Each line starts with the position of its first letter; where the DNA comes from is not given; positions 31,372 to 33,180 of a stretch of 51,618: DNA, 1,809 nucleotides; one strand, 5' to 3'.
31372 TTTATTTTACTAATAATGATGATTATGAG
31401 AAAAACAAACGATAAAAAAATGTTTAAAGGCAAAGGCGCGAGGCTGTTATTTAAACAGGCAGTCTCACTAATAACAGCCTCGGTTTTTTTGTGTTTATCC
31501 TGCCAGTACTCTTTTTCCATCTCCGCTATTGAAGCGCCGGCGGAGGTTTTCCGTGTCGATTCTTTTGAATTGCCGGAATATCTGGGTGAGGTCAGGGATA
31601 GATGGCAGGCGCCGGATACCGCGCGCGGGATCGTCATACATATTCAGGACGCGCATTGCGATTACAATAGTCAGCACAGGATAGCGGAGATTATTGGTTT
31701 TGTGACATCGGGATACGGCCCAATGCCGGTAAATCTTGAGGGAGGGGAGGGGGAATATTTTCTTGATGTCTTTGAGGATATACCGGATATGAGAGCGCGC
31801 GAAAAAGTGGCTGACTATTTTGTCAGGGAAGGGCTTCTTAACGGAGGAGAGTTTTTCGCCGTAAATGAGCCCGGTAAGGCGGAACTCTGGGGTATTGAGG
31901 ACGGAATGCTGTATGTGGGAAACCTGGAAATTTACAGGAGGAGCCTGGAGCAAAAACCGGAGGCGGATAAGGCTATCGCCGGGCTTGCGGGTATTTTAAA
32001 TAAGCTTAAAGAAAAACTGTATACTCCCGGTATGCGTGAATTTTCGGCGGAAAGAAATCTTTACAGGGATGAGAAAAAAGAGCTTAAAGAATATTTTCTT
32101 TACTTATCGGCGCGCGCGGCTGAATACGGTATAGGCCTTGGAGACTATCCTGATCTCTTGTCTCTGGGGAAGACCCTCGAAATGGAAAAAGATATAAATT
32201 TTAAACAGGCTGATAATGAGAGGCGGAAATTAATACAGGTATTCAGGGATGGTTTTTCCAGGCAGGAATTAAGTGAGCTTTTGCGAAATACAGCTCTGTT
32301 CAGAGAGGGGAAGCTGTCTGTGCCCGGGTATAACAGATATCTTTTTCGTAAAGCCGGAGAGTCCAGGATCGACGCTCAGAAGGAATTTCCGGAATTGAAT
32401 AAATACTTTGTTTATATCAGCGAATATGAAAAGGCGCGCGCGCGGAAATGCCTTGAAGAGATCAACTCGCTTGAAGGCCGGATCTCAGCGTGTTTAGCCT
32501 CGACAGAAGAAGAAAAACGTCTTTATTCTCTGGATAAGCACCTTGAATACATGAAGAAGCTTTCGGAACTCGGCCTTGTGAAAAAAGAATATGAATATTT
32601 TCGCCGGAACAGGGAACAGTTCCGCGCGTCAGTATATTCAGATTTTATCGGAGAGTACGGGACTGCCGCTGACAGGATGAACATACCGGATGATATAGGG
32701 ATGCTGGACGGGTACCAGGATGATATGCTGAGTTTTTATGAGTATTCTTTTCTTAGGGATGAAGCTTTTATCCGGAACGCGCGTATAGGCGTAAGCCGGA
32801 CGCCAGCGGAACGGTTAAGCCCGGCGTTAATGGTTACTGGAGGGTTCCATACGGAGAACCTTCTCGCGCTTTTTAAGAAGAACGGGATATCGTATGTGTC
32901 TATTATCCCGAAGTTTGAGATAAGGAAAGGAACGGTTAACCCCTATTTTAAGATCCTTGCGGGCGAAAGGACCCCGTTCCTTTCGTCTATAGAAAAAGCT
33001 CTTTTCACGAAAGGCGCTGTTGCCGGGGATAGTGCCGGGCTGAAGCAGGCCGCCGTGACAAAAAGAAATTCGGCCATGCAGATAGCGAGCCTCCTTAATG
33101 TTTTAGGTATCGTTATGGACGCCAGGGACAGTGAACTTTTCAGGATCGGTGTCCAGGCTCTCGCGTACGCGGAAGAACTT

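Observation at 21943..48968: Cluster of giant, N-terminally anchored multidomain proteins that share an unrecognised C-terminal module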

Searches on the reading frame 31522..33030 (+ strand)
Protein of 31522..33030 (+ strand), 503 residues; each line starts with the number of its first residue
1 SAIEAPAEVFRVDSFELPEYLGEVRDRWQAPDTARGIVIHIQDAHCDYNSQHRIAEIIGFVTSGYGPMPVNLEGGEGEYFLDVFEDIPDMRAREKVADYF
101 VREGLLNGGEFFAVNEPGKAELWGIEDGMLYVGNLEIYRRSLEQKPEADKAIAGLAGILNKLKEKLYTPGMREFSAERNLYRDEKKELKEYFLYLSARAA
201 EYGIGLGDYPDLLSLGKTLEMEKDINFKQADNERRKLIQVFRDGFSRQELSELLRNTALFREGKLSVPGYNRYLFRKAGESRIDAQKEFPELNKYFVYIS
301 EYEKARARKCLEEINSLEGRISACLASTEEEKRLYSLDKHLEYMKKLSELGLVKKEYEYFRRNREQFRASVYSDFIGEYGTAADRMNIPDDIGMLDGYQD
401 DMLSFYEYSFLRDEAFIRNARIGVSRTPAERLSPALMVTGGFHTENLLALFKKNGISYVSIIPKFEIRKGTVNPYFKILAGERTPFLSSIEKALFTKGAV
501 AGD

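Call 37: search_solved_structures(query=A3, max_evalue=10, show_alignments=2)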
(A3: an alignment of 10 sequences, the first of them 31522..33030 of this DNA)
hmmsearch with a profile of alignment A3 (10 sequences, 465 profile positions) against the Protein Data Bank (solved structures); distinct sequences matched with E-value up to 10: 3.
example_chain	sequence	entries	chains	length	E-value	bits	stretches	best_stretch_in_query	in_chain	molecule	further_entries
5usf_A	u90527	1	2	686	0.059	15.5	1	271-330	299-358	Tyrosyl-tRNA synthetase, putative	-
3p0h_A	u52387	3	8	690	0.061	15.4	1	269-330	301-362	Tyrosyl-tRNA synthetase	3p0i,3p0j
28jw_Q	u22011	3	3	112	0.48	12.5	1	130-207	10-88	Large ribosomal subunit protein bL20c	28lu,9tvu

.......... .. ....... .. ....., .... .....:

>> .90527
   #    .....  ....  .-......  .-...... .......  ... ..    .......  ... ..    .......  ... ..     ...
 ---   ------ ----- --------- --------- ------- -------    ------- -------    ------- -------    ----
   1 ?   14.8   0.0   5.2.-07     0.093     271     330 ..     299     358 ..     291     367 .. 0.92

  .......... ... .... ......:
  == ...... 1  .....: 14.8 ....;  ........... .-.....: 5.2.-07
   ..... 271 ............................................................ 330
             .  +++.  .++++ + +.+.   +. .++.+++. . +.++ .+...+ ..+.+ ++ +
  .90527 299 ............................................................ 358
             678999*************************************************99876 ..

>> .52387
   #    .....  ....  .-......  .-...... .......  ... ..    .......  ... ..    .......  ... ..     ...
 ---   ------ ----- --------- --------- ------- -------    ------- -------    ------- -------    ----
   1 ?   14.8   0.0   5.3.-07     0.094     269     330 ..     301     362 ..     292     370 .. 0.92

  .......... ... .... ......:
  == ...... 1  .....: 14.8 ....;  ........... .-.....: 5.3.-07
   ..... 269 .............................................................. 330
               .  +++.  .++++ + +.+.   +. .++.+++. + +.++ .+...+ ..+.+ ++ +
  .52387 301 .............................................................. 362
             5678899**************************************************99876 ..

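Call 87: predict_structure(alignment_id=A8)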
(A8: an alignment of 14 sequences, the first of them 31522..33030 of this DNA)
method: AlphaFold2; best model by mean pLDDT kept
length: 503 residues; sequences in the alignment: 14
mean_pLDDT: 88.2   pTM: 0.83
mean pLDDT of the five models: 88.2, 87.9, 87.3, 86.8, 86.0
residues with pLDDT >= 90: 351; 70-90: 110; 50-70: 30; < 50: 12
segments of 3 or more residues with pLDDT < 50: 1-6, 498-503
pLDDT, mean of each block of 10 residues (from residue 1): 51 90 92 83 91 96 91 92 89 93 92 93 95 92 92 92 94 95 91 96 93 93 95 95 93 93 87 93 92 94 87 93 95 94 92 87 92 91 63 87 92 95 67 88 92 94 81 75 73 61 36
secondary structure, 60 per line:
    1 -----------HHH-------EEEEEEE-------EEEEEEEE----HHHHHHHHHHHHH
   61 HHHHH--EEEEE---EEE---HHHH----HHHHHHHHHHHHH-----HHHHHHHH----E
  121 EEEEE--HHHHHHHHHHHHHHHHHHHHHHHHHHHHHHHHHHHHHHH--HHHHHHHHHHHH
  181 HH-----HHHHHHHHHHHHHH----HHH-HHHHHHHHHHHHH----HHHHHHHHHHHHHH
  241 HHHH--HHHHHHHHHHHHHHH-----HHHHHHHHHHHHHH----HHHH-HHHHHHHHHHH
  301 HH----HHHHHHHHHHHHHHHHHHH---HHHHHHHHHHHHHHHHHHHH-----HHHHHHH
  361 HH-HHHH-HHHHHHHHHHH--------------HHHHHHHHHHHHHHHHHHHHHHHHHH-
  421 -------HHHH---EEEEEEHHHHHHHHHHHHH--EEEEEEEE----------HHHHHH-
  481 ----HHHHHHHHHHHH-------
elements in order: E22-28 E36-43 H48-65 E68-72 E76-78 H82-85 H90-102 H108-115 E120-125 H128-166 H169-182 H188-201 H210-222 H227-244 H247-261 H267-280 H285-288 H290-302 H307-325 H329-348 H354-362 H364-367 H369-379 H394-419 H428-431 E435-440 H441-453 E456-463 H474-479 H485-496

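Call 90: fold_search(model_id=the predicted structure, library=pdb)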
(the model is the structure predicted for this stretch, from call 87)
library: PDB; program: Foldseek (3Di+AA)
matches with E <= 10: 274; with E <= 0.001: 0
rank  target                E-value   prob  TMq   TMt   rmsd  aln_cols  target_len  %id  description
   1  3vkg_B                1.8e-02  0.10  0.08  0.03  43.8       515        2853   11  X-ray structure of an MTBD truncation mutant of dynein motor domain (released 2012-03-14)
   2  8f7n                  8.6e-02  0.57  0.19  0.24  30.1       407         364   10  Crystal structure of chemoreceptor McpZ ligand sensing domain (released 2023-07-05)
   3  7rtt_A                1.1e-01  0.08  0.09  0.11  35.5       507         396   10  Cryo-EM structure of a TTYH2 cis-dimer (released 2021-08-25)
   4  7rtu_B                1.3e-01  0.08  0.08  0.10  36.0       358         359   12  Cryo-EM structure of a TTYH2 trans-dimer (released 2021-08-25)
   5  7nyw_B                2.3e-01  0.12  0.12  0.08  33.2       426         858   14  Cryo-EM structure of the MukBEF-MatP-DNA head module (released 2021-07-07)
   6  3o1j_A                2.9e-01  0.16  0.13  0.21  34.1       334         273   10  Crystal Structure of the TorS sensor domain - TorT complex in the absence of isopropanol (released 2011-12-21)
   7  6sue_A                3.1e-01  0.10  0.12  0.04  47.2       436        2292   14  Structure of Photorhabdus luminescens Tc holotoxin pore, Mutation TccC3-D651A (released 2019-11-06)
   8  3o1i_A                3.6e-01  0.21  0.14  0.24  34.5       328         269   12  Crystal Structure of the TorS sensor domain - TorT complex in the absence of ligand (released 2011-12-21)
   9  6h2f_D                3.6e-01  0.06  0.08  0.11  30.0       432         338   11  Structure of the pre-pore AhlB of the tripartite alpha-pore forming toxin, AHL, from Aeromonas hydrophila. (released 2019-07-10)
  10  8j07_k9               4.5e-01  0.06  0.12  0.02  64.3       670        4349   10  96nm repeat of human respiratory doublet microtubule and associated axonemal complexes (released 2023-07-26)
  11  8j07_g5               4.7e-01  0.10  0.14  0.03  57.7       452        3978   11  96nm repeat of human respiratory doublet microtubule and associated axonemal complexes (released 2023-07-26)
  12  7p54_A                4.7e-01  0.04  0.08  0.09  38.9       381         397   10  Cryo-EM structure of human TTYH2 in GDN (released 2021-08-11)
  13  7p5m_A                5.2e-01  0.06  0.10  0.11  37.7       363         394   11  Cryo-EM structure of human TTYH2 in lipid nanodiscs (released 2021-08-11)
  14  7sqc_1J               5.4e-01  0.04  0.07  0.10  44.4       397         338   12  Ciliary C1 central pair apparatus isolated from Chlamydomonas reinhardtii (released 2022-04-13)
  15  9bm0                  5.4e-01  0.02  0.07  0.03  32.7       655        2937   11  State-2 of motor domain from full-length human dynein-1 in 5mM ATP (released 2025-04-23)
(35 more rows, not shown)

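Call 91: search_protein_families(library=pfam, alignment_id=A8, max_evalue=10)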
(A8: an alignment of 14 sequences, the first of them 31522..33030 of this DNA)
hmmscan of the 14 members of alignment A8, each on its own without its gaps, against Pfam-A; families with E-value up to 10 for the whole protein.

A. member 1, window:31522-33030:+ (503 aa): 1 family
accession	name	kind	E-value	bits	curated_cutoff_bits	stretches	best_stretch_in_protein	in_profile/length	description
PF09784.14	L31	-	0.0019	19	22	1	292-372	8-85/102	Mitochondrial ribosomal protein L31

B. families by the number of members that match (of 14 scanned): 35 families (the first 25 are shown)
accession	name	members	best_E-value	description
PF23202.1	PAH_ZNF598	4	3.4e-05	ZNF598 PAH domain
PF04187.18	Cofac_haem_bdg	3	0.007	Haem-binding uptake, Tiki superfamily, ChaN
PF09693.15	Phage_XkdX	2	0.091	Phage uncharacterised protein (Phage_XkdX)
PF22882.2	GT-D-like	1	0.0011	GT-D fold-like domain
PF09784.14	L31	1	0.0019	Mitochondrial ribosomal protein L31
PF25058.1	ARM_TT21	1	0.0053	Tetratricopeptide repeat protein 21 ARM repeat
PF25304.1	WH_eIF2D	1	0.0067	eIF2D winged helix domain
PF18950.5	DUF5694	1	0.0094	Family of unknown function (DUF5694)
PF09351.15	DUF1993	1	0.013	Domain of unknown function (DUF1993)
PF04048.20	Sec8_N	1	0.016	Exocyst complex component Sec8 N-terminal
PF02183.23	HALZ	1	0.018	Homeobox associated leucine zipper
PF12174.13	RST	1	0.021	RCD1-SRO-TAF4 (RST) plant domain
PF15444.11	TMEM247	1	0.026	Transmembrane protein 247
PF10357.16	WH_KIN17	1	0.028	KIN17 WH-like domain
PF14225.11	MOR2-PAG1_C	1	0.03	Cell morphogenesis C-terminal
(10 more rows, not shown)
